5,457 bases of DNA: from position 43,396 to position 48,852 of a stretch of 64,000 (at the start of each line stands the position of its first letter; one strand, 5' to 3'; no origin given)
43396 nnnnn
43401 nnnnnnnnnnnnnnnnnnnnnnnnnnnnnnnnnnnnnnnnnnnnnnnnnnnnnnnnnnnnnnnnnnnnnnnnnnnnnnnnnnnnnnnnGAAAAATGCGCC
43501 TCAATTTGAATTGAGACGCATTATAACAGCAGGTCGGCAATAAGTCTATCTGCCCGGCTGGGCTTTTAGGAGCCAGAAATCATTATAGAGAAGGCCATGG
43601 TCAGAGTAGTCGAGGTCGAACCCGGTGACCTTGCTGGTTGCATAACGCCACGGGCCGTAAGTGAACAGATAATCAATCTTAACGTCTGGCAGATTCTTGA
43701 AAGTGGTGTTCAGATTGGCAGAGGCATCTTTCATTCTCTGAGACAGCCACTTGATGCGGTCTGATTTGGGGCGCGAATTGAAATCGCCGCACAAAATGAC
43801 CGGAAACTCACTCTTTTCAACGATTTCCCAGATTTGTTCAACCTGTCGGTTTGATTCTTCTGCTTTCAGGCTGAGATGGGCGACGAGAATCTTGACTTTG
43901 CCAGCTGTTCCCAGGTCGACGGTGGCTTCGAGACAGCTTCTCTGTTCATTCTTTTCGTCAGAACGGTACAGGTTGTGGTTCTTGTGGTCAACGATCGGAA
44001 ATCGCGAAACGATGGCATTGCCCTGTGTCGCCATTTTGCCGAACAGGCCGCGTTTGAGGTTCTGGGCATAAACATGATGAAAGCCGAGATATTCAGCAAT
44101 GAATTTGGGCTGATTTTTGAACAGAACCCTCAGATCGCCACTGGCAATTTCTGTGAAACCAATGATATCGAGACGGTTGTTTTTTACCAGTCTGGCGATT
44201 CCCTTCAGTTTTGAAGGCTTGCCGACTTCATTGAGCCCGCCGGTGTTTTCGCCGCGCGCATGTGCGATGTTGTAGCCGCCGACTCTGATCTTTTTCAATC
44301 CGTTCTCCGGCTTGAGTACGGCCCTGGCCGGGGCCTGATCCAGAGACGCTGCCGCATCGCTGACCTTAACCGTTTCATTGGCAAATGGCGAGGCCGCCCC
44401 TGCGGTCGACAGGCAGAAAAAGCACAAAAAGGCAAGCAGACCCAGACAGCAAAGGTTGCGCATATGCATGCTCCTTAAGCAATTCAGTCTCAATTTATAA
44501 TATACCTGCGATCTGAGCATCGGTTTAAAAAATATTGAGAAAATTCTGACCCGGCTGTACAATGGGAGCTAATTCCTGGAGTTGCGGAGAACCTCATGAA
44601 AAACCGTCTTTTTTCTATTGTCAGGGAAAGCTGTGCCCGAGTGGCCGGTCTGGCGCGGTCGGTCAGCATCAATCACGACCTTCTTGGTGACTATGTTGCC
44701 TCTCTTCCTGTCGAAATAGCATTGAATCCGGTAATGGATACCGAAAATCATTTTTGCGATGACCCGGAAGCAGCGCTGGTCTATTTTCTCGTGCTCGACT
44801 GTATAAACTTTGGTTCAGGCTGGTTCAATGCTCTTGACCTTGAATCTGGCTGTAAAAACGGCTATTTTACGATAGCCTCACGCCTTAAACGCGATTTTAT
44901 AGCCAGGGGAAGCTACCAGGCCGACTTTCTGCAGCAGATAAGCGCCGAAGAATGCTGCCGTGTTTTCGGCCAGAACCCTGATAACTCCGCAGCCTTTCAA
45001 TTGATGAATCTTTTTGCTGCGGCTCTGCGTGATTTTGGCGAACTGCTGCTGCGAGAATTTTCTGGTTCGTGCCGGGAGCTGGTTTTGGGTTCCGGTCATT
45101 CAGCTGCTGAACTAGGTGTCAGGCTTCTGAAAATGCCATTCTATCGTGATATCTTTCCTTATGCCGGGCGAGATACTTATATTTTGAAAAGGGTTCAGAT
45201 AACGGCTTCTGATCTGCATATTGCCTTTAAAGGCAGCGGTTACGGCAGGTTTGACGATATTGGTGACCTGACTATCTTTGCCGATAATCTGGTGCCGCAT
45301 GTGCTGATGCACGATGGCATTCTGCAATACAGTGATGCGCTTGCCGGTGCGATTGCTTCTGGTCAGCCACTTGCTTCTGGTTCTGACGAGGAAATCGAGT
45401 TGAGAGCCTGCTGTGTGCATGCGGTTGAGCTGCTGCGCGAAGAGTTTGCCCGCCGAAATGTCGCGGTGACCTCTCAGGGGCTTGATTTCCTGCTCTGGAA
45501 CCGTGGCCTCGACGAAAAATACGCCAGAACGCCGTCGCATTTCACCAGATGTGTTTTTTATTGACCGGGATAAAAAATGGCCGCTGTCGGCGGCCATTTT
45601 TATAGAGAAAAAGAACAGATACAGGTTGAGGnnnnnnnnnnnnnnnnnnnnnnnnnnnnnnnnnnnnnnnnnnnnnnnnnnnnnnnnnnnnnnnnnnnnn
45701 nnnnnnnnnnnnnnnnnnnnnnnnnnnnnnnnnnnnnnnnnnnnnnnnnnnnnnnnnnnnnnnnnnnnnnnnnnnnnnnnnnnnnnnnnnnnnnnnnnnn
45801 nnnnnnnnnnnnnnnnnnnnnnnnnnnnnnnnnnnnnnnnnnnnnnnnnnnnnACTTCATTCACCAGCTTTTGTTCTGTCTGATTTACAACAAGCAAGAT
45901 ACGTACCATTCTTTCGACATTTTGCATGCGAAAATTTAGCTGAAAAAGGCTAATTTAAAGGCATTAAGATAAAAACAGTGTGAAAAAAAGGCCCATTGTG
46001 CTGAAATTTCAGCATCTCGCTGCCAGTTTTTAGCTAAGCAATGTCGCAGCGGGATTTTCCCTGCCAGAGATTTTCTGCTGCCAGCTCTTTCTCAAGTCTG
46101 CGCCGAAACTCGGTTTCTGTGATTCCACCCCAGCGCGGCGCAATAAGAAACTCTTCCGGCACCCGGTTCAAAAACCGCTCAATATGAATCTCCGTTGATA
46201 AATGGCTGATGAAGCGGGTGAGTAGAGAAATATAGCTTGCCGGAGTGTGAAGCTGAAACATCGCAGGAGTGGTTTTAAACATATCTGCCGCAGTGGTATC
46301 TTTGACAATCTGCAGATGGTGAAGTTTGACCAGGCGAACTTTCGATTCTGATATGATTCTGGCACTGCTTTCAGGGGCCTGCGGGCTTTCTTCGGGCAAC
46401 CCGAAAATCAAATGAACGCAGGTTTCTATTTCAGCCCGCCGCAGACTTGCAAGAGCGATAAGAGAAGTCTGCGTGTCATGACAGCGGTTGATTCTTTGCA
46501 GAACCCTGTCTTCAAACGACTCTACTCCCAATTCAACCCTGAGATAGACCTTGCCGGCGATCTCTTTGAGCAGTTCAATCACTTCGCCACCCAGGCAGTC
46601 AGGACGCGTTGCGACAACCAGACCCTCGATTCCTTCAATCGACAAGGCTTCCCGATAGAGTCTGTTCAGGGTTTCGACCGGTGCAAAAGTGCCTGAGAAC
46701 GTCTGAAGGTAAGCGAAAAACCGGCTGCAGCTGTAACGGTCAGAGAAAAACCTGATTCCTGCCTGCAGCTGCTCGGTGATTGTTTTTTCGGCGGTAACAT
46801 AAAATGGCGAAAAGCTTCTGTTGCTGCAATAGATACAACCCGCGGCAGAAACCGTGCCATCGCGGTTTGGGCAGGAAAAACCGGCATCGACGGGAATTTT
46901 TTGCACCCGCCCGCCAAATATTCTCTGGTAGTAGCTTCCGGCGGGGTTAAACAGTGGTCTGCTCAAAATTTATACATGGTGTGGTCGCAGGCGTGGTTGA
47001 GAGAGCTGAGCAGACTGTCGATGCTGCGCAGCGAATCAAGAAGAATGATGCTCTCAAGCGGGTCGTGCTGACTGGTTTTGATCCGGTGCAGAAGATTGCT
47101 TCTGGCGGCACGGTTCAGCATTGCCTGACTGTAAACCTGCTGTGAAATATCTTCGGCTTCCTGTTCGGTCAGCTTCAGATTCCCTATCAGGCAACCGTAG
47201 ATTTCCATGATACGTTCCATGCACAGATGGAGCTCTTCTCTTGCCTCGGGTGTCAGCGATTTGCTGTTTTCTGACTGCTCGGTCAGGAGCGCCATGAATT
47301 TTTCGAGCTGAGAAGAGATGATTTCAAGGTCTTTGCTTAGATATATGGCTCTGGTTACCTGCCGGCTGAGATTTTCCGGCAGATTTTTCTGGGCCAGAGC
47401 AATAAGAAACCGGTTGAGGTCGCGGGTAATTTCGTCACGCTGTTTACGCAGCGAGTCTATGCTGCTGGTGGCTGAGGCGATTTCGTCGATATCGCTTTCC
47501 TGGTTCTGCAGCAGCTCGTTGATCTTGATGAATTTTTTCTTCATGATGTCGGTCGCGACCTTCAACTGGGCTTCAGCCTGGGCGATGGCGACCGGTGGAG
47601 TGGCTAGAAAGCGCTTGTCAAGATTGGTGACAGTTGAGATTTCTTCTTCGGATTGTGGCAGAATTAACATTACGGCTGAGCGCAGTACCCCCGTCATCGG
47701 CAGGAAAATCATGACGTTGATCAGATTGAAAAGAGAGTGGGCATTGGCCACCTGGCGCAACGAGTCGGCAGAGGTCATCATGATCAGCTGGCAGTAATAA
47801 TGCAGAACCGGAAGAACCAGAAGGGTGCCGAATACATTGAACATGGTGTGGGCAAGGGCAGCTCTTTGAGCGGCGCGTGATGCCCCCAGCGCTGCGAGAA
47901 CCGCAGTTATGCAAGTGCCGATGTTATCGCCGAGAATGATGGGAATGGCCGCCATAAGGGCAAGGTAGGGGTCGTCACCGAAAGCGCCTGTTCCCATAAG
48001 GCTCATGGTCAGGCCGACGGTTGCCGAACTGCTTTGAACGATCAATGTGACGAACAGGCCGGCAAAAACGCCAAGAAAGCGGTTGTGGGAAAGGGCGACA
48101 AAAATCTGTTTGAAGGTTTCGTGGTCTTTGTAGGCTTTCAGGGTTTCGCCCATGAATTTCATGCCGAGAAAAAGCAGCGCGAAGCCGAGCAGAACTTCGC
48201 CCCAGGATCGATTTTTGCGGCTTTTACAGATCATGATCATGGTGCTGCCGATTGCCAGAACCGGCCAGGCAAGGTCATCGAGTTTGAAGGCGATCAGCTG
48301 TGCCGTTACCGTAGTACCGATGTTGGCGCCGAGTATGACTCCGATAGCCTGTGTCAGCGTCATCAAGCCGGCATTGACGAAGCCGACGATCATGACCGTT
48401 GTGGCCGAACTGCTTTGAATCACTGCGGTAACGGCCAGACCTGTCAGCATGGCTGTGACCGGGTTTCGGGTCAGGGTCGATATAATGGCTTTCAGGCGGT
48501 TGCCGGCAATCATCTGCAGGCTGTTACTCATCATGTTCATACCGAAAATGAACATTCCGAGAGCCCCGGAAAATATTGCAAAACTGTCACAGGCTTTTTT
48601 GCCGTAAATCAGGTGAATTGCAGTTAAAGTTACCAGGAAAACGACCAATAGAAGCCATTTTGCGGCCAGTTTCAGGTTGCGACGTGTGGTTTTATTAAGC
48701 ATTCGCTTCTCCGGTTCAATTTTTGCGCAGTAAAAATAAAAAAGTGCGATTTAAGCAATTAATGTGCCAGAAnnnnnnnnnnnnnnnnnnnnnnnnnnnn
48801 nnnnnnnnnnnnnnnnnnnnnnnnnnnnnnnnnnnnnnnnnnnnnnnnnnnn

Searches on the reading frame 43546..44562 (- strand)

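Call 29: search_protein_families(library=pfam, proteins=[window:43546-44562:-], max_evalue=0.0001)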
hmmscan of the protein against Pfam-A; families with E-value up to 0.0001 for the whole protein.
window:43546-44562:- (338 aa): 2 families
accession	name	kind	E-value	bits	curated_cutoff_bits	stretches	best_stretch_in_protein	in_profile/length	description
PF03372.29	Exo_endo_phos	-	1.7e-17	64.3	24.5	1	109-322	7-225/225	Endonuclease/Exonuclease/phosphatase family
PF23226.1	Exo_endo_phos_PGAP2IP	-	4.6e-11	42.9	27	1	120-274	24-171/239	PGAP2IP, C-terminal nuclease-like domain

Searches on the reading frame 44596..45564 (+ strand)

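Call 29: search_protein_families(library=pfam, proteins=[window:44596-45564:+], max_evalue=0.0001)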
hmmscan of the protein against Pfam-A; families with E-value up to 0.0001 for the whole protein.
window:44596-45564:+ (322 aa): 1 family
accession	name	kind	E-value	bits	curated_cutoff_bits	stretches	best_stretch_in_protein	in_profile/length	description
PF10343.14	Q_salvage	-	8.4e-58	196.6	25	1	53-322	3-285/285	Queuosine salvage protein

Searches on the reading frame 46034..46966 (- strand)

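Call 30: search_protein_families(library=pfam, proteins=[window:46034-46966:-], max_evalue=0.0001)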
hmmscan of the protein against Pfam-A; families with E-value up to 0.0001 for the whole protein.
window:46034-46966:- (310 aa): 2 families
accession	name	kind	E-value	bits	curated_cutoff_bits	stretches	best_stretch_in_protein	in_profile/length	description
PF16199.10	Radical_SAM_C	-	1.2e-14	54.6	31.9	1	212-295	3-83/85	Radical_SAM C-terminal domain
PF04055.27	Radical_SAM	-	8.7e-13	49.2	29.5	1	43-201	10-162/166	Radical SAM superfamily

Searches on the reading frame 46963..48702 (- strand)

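Call 30: search_protein_families(library=pfam, proteins=[window:46963-48702:-], max_evalue=0.0001)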
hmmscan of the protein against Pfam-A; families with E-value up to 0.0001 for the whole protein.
window:46963-48702:- (579 aa): 1 family
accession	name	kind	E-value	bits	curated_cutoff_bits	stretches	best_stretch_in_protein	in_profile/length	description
PF02690.20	Na_Pi_cotrans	-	8e-67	223.9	29.1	2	50-185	1-136/137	Na+/Pi-cotransporter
